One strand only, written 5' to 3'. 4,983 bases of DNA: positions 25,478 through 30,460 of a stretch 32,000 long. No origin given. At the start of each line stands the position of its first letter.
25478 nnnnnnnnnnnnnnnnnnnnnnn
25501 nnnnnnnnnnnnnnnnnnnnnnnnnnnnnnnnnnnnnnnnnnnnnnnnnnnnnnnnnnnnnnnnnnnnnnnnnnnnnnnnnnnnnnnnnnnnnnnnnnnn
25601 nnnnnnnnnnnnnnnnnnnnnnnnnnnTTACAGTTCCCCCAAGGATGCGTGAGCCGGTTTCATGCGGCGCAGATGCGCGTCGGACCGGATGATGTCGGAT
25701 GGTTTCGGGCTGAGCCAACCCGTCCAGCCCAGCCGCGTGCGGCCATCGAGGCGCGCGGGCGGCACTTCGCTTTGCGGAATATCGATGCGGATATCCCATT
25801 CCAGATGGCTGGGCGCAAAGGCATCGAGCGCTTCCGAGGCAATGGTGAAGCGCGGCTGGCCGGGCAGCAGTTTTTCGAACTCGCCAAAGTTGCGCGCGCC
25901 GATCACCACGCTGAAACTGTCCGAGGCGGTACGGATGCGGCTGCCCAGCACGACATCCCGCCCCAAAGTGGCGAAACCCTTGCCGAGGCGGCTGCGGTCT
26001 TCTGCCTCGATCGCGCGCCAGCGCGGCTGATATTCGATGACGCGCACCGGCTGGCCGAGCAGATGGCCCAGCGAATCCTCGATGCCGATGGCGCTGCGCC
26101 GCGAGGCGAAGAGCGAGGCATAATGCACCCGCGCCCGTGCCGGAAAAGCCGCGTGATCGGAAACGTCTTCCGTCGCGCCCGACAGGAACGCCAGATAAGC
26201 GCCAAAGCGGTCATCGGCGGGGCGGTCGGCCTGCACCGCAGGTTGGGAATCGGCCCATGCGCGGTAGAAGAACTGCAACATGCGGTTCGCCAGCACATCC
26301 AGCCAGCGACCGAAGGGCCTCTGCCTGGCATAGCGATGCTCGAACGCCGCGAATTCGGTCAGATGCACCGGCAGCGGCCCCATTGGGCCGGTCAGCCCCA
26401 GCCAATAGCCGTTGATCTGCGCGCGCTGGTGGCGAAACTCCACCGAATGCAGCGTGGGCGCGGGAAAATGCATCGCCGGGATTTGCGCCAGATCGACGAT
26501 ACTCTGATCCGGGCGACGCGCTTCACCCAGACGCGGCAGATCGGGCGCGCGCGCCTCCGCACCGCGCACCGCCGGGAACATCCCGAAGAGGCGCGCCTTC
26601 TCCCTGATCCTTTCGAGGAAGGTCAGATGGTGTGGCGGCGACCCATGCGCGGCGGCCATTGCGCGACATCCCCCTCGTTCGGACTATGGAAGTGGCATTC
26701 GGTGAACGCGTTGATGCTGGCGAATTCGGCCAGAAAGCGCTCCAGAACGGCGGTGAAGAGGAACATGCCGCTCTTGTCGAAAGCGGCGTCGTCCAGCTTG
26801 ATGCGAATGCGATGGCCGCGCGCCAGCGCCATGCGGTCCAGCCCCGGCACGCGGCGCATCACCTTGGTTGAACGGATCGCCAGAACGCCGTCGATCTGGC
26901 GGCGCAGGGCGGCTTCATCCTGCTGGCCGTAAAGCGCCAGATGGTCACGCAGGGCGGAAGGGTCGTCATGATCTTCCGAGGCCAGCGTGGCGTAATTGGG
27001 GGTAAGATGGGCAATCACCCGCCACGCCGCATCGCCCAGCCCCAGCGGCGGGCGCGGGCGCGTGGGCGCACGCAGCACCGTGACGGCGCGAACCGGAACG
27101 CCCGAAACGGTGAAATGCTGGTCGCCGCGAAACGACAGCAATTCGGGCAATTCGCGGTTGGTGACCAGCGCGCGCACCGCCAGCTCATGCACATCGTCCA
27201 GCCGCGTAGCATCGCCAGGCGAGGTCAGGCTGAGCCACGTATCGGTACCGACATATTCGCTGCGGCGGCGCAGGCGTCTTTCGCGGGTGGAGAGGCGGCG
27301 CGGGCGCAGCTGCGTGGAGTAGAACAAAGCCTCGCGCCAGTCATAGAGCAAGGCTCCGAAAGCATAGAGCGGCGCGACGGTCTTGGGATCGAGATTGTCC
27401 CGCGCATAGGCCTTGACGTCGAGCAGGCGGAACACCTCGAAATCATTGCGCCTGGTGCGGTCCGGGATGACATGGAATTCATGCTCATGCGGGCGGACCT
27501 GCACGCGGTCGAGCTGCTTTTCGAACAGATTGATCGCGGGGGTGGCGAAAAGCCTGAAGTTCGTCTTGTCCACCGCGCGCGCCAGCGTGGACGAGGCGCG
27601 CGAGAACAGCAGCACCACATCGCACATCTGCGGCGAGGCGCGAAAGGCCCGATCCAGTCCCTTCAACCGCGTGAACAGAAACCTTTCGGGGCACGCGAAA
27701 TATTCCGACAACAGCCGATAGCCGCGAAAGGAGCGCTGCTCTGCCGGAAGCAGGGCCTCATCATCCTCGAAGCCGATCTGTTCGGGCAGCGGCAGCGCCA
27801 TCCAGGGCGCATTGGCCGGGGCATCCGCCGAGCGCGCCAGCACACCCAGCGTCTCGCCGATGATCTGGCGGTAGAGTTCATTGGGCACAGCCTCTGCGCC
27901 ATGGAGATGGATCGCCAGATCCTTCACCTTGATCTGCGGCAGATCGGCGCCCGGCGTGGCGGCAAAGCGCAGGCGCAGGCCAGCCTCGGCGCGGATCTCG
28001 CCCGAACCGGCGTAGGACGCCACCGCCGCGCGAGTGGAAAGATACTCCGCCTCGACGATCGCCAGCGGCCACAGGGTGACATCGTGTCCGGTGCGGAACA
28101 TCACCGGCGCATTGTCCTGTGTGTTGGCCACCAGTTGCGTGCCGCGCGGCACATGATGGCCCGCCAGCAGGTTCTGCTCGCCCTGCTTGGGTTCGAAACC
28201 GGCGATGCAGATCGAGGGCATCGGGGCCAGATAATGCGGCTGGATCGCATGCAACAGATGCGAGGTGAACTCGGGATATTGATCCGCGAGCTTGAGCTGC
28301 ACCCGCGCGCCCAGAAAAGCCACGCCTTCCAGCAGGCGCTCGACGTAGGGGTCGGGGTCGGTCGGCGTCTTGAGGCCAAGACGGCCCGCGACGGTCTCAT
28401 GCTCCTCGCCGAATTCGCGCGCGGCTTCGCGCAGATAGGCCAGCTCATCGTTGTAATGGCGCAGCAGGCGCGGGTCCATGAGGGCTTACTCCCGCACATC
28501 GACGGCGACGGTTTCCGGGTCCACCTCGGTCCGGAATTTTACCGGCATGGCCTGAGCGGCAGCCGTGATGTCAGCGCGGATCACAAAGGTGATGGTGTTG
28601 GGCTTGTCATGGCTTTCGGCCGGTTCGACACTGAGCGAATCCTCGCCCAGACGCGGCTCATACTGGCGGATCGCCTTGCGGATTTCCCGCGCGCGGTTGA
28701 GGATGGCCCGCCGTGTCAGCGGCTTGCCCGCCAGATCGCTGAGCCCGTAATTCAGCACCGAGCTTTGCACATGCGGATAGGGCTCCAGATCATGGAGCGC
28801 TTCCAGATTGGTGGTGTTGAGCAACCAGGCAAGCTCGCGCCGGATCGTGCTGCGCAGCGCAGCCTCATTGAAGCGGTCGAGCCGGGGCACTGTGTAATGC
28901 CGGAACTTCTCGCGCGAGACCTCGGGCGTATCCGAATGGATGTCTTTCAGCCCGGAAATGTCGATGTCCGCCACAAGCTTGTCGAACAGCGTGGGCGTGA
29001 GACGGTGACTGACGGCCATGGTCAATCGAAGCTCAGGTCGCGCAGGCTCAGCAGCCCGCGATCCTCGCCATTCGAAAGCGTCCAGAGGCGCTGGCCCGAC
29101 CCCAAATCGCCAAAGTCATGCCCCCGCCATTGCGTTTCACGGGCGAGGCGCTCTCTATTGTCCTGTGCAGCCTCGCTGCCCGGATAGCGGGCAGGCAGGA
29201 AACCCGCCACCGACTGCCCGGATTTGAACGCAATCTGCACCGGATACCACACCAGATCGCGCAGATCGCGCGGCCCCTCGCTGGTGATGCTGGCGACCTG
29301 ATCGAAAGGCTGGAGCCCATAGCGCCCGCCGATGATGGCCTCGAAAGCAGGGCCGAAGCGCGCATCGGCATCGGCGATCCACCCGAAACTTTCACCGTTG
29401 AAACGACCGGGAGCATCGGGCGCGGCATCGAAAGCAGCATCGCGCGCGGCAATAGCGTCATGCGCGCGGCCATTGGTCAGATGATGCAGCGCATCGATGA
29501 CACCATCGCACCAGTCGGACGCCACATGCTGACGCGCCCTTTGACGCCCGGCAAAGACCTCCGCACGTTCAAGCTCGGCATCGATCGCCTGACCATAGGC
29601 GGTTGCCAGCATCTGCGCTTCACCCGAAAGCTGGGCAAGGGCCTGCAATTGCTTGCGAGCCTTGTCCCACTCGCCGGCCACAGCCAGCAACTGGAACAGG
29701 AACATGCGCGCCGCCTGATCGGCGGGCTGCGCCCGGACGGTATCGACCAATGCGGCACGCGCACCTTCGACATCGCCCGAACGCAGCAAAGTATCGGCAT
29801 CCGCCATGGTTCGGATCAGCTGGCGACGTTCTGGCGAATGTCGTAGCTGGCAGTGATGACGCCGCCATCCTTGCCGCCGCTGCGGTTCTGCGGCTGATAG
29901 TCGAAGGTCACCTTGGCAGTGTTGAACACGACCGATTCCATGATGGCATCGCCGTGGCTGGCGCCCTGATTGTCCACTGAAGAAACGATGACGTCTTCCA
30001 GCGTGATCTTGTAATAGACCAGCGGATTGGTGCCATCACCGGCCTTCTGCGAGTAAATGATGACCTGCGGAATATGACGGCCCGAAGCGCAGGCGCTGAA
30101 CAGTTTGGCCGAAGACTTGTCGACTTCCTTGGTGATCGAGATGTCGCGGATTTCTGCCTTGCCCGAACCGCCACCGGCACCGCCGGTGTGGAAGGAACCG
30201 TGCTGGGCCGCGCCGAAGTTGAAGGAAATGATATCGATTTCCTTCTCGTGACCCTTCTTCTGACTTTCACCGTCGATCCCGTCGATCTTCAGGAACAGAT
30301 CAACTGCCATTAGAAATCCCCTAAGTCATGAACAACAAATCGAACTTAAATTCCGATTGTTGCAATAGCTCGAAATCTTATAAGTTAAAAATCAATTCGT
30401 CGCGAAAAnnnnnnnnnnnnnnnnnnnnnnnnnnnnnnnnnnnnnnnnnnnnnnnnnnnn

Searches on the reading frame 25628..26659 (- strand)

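Call 13: search_protein_families(library=pfam, proteins=[window:25628-26659:-], max_evalue=0.001)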
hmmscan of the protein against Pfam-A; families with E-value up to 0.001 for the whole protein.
window:25628-26659:- (343 aa): 1 family
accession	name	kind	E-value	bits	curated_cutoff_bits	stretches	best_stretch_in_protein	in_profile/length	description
PF06996.16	T6SS_TssG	-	5.5e-78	262.7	24.6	1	25-316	5-303/304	Type VI secretion, TssG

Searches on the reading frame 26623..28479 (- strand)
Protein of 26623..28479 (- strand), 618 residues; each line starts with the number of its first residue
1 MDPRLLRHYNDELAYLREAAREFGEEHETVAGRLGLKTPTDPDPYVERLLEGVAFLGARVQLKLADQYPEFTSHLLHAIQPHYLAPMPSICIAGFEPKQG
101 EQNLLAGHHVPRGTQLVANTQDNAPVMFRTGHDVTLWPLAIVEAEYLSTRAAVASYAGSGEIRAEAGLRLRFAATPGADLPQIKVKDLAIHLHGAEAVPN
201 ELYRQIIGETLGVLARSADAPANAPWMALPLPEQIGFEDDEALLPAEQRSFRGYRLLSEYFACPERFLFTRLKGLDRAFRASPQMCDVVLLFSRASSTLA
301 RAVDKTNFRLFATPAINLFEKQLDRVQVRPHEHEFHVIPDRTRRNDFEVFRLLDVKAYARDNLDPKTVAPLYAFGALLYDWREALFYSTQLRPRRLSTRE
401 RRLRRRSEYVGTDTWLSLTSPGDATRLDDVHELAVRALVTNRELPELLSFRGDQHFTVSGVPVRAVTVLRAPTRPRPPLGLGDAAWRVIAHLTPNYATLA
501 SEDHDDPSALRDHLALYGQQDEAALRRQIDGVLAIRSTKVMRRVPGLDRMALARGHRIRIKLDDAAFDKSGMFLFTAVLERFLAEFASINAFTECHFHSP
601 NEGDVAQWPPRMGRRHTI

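Call 13: search_protein_families(library=pfam, proteins=[window:26623-28479:-], max_evalue=0.001)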
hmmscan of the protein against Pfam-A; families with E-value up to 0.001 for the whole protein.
window:26623-28479:- (618 aa): 1 family
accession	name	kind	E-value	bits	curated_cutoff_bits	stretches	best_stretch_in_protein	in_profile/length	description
PF05947.17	T6SS_TssF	-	5.6e-195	649.8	25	1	1-615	1-608/608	Type VI secretion system, TssF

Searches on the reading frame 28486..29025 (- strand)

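Call 13: search_protein_families(library=pfam, proteins=[window:28486-29025:-], max_evalue=0.001)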
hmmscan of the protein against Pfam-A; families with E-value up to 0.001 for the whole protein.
window:28486-29025:- (179 aa): 1 family
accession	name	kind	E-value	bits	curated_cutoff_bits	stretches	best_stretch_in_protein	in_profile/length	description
PF04965.19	GPW_gp25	-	7.1e-19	67.9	27.2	1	56-155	2-93/96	Baseplate wedge protein gp25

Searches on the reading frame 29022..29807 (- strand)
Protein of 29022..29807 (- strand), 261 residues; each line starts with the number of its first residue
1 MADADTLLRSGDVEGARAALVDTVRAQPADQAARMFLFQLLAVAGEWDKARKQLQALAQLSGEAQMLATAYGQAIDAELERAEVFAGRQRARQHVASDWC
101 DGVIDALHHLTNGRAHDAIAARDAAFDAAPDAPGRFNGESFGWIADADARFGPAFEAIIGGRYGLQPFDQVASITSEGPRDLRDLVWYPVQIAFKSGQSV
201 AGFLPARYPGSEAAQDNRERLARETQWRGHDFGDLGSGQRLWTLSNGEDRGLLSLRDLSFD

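Call 13: search_protein_families(library=pfam, proteins=[window:29022-29807:-], max_evalue=0.001)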
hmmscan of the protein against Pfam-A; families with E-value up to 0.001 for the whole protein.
window:29022-29807:- (261 aa): 4 families
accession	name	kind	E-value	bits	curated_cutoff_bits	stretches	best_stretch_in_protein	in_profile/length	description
PF07024.18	ImpE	-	1.8e-34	118.9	25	1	138-258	1-121/122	ImpE protein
PF14559.12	TPR_19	-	1.8e-05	25.4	25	1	7-59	1-53/68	Tetratricopeptide repeat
PF13432.12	TPR_16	-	2.3e-05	25.2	32.7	1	4-60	4-60/65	Tetratricopeptide repeat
PF13428.12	TPR_14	-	4.2e-05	24.3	23.5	0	4-39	8-43/44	Tetratricopeptide repeat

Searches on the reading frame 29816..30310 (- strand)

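Call 13: search_protein_families(library=pfam, proteins=[window:29816-30310:-], max_evalue=0.001)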
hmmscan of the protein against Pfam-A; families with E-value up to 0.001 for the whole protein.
window:29816-30310:- (164 aa): 1 family
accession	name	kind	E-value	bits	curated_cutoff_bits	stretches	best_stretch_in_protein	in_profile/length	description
PF05638.18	T6SS_HCP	-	5.5e-36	124.1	23.5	1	6-138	1-129/129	Type VI secretion system effector, Hcp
